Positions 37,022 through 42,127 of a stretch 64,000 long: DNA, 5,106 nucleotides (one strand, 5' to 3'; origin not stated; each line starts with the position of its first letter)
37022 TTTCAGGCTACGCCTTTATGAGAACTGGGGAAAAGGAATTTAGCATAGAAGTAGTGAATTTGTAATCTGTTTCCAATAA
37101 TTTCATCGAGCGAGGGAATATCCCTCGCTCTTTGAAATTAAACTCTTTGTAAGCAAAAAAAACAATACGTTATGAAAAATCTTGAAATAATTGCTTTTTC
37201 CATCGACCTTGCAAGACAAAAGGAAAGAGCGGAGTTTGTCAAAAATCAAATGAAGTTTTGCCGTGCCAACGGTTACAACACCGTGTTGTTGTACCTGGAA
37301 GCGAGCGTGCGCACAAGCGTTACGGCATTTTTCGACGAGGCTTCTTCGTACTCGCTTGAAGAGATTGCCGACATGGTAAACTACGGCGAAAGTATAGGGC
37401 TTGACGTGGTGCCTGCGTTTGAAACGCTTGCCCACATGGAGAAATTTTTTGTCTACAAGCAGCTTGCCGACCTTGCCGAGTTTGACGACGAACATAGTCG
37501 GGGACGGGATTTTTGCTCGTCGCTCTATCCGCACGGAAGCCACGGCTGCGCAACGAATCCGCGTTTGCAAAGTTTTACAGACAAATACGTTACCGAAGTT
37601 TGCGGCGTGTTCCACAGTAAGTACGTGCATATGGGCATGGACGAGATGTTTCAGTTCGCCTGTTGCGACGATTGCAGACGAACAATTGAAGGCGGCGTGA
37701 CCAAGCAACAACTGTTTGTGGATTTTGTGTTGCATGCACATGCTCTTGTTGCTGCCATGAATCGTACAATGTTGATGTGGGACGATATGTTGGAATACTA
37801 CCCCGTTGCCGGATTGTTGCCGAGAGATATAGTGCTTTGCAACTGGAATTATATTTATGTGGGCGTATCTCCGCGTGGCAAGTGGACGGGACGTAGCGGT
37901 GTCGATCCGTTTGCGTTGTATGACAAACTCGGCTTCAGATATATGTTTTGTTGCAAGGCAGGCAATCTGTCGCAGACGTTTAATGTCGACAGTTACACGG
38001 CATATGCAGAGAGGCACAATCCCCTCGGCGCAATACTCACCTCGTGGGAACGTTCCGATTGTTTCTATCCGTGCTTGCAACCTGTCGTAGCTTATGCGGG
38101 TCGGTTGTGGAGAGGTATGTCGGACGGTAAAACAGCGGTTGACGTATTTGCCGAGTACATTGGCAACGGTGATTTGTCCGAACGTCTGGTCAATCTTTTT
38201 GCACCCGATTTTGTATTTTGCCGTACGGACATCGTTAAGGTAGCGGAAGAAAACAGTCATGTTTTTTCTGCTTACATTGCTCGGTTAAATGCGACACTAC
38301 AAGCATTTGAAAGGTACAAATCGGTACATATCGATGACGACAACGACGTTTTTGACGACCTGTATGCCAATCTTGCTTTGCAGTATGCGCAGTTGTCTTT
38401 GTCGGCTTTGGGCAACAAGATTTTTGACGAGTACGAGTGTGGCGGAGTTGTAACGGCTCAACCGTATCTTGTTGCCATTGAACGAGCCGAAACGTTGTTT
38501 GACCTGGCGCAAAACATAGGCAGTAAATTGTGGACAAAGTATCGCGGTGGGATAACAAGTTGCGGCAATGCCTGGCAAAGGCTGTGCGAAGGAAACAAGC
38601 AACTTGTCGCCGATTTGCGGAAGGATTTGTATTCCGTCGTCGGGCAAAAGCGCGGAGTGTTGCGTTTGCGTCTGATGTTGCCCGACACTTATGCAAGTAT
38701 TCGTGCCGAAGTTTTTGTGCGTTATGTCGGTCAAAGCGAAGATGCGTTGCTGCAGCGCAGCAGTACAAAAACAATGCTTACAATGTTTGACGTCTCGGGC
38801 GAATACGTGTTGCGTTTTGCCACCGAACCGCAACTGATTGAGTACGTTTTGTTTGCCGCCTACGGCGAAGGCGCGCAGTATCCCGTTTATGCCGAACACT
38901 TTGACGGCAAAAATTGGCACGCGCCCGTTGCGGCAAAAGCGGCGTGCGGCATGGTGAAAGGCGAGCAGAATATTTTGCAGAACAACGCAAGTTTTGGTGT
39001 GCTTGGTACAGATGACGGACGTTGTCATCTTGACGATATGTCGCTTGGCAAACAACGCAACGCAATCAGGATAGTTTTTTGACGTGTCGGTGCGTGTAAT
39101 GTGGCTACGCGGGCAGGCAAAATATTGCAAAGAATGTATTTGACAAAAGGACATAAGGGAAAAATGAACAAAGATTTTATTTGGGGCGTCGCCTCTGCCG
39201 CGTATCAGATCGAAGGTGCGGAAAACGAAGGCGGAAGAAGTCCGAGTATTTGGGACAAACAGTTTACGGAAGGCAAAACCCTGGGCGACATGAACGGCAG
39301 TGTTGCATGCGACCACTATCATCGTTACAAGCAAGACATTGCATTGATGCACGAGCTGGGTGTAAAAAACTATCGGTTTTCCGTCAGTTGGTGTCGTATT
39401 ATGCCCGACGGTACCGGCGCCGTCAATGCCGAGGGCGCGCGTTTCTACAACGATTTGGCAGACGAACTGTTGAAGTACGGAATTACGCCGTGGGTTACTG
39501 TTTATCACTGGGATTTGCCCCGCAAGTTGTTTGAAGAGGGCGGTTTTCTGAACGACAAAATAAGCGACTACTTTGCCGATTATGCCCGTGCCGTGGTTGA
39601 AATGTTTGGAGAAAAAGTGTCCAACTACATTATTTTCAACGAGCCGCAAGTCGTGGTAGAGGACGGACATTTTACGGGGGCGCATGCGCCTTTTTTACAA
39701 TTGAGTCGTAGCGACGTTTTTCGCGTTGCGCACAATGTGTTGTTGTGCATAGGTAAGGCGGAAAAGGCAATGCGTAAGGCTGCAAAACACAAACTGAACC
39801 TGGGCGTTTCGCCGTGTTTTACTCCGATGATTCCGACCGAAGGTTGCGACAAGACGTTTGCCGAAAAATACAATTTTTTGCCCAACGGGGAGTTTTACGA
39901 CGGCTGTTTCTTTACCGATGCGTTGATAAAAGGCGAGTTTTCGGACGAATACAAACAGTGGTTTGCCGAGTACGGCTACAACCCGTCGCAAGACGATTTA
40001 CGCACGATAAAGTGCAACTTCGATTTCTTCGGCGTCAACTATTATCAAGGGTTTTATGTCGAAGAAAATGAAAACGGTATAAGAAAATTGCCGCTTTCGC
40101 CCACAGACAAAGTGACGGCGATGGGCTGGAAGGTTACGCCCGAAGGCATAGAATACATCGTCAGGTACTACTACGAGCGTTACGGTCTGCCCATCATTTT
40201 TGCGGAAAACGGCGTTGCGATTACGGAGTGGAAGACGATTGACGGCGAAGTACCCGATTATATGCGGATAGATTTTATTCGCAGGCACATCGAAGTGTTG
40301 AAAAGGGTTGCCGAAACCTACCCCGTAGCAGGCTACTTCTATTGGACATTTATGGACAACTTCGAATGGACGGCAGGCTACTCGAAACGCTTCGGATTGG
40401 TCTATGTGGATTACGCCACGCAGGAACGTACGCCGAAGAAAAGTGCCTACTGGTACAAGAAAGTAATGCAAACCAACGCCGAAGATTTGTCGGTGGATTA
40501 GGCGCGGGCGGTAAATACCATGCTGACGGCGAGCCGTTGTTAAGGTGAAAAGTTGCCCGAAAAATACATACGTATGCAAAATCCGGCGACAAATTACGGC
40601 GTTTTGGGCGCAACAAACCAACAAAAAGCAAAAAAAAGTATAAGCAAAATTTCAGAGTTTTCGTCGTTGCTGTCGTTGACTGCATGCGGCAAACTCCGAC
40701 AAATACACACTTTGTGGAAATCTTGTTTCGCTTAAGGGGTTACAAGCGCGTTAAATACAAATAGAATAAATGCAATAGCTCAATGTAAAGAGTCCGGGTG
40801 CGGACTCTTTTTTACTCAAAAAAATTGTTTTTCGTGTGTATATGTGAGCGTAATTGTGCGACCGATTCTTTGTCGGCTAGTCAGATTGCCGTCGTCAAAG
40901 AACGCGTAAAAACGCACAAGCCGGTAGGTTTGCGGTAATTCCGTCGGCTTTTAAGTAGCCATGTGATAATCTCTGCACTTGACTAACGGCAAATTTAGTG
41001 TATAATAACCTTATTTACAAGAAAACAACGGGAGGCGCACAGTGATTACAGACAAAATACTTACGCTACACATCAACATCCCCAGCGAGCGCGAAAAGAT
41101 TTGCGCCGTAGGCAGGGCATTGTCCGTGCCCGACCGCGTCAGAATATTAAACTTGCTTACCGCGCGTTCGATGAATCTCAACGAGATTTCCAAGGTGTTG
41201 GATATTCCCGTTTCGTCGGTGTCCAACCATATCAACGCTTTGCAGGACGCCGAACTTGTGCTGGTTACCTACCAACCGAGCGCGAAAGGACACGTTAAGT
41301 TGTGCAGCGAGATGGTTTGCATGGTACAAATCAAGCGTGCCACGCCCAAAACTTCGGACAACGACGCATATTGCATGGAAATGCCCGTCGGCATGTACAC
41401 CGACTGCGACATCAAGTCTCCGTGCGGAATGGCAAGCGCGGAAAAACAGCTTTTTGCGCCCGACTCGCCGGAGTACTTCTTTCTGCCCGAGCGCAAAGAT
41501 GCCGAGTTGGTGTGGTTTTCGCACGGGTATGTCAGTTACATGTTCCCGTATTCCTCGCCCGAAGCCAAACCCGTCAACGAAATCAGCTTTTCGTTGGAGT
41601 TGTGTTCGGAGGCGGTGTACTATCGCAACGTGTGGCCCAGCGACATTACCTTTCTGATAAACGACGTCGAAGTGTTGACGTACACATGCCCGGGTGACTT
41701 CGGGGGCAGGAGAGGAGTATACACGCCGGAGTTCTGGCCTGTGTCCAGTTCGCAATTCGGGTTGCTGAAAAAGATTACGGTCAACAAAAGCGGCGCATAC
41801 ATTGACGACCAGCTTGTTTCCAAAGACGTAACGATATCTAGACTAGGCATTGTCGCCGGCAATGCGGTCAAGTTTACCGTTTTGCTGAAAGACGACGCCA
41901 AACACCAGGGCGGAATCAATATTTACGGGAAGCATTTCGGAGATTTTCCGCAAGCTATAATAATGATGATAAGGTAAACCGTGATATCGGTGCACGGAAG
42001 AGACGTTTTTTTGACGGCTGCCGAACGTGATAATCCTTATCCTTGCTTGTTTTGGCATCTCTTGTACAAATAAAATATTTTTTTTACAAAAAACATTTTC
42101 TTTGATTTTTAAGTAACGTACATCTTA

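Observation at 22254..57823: The same seven-gene surface/import cassette occurs twice (22.3-37.1 kb and 42.5-57.8 kb)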

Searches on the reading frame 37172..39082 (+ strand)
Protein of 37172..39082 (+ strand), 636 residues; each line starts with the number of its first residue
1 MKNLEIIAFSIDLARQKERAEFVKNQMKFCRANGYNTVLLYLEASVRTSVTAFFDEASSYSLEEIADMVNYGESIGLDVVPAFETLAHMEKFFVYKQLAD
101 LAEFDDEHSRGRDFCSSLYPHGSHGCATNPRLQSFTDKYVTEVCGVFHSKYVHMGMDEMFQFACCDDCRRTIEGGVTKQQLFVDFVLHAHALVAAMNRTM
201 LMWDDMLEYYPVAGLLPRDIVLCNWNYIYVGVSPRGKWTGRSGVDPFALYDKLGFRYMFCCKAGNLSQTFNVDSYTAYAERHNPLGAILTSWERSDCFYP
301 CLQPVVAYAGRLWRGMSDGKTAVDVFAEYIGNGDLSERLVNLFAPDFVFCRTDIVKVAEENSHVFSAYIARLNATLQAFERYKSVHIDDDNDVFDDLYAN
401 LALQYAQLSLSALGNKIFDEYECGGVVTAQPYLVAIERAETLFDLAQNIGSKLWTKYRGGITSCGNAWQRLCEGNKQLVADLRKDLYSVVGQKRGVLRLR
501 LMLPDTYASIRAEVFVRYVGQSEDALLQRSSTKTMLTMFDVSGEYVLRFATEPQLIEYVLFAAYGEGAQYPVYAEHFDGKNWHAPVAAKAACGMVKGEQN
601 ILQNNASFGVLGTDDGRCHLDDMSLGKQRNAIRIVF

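Call 6: search_protein_families(library=pfam, proteins=[window:37172-39082:+], max_evalue=0.001)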
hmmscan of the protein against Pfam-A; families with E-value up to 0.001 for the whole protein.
window:37172-39082:+ (636 aa): 1 family
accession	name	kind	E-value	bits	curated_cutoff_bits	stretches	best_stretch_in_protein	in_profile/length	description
PF00728.28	Glyco_hydro_20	-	1.1e-17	64.9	22.3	1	56-228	71-242/348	Glycosyl hydrolase family 20, catalytic domain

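Call 67: search_protein_families(library=ncbifam, proteins=[window:37172-39082:+], max_evalue=0.01)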
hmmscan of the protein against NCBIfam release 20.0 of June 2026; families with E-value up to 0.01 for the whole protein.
window:37172-39082:+ (636 aa): 0 families

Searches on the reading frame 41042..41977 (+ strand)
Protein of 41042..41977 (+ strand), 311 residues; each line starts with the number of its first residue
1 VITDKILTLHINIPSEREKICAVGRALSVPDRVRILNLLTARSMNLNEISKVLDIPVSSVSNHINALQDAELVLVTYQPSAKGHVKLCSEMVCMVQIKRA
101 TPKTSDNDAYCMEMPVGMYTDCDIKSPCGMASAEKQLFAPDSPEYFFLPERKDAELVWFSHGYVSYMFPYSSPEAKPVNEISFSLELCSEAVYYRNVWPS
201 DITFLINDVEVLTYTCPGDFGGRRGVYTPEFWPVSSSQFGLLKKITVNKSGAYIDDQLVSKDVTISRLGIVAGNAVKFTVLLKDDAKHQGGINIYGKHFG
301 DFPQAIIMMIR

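Call 6: search_protein_families(library=pfam, proteins=[window:41042-41977:+], max_evalue=0.001)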
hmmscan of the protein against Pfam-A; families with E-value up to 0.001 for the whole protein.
window:41042-41977:+ (311 aa): 5 families
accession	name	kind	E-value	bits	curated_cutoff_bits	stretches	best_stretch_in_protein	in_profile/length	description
PF01022.26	HTH_5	-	1.5e-09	38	22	1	30-73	2-45/47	Bacterial regulatory protein, arsR family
PF12840.13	HTH_20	-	4.3e-08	33.4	27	1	30-75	4-50/51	Helix-turn-helix domain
PF21476.4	PF0610-like_N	-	0.00022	21.8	33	0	32-66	3-37/50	PF0610-like, N-terminal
PF13936.12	HTH_38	-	0.00048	20.2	27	0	24-64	2-41/44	Helix-turn-helix domain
PF13412.12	HTH_24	-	0.00087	19.3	21.9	0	34-73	7-47/48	Winged helix-turn-helix DNA-binding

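Call 67: search_protein_families(library=ncbifam, proteins=[window:41042-41977:+], max_evalue=0.01)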
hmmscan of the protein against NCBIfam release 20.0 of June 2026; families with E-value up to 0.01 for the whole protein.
window:41042-41977:+ (311 aa): 6 families
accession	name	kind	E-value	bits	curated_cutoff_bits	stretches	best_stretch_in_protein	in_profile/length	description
NF033788.1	HTH_metalloreg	subfamily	1.7e-10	40.5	55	1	23-74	4-56/77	metalloregulator ArsR/SmtB family transcription factor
NF033789.1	repress_SdpR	subfamily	6.5e-09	35.6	100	1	25-74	3-52/79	autorepressor SdpR family transcription factor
NF047906.1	CdPbTransRegCmtR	equivalog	2.8e-06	27.2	150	1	17-78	8-69/104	Cd(II)/Pb(II)-sensing metalloregulatory transcriptional regulator CmtR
NF053755.1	MsvR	equivalog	1.7e-05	24.6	220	1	26-94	9-79/236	transcriptional factor MsvR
NF041396.1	TranRegLrp_Halo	equivalog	0.0019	18.1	190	1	36-98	12-72/149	HTH-type transcriptional regulator Lrp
NF052532.1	TransRegPagRBaca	equivalog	0.0085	16.2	170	0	26-68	23-66/99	transcriptional repressor PagR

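Call 76: find_encoding_contigs(protein=window:41042-41977:+, flank=10000, max_places=4)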
Protein window:41042-41977:+ (311 aa): 4 contigs read that carry it; 1 place shown.
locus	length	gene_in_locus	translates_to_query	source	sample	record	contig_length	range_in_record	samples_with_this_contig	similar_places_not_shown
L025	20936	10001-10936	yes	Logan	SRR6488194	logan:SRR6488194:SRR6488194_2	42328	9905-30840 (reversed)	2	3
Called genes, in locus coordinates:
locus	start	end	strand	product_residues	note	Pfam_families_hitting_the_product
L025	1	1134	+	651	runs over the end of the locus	PF16126:DUF4838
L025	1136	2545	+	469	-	PF02368:Big_2, PF21461:HL_N-beta (faint), PF22359:Big-like (faint), PF26918:Ig_Eae (faint)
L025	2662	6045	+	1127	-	PF12733:Cadherin-like (faint)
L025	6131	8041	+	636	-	PF00728:Glyco_hydro_20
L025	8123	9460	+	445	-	PF00232:Glyco_hydro_1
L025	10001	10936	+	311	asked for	PF01022:HTH_5, PF12840:HTH_20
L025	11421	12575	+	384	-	-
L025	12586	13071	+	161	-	-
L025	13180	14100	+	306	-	PF00528:BPD_transp_1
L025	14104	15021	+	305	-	PF00528:BPD_transp_1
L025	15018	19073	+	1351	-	-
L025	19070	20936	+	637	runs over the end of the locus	PF03648:Glyco_hydro_67N, PF16126:DUF4838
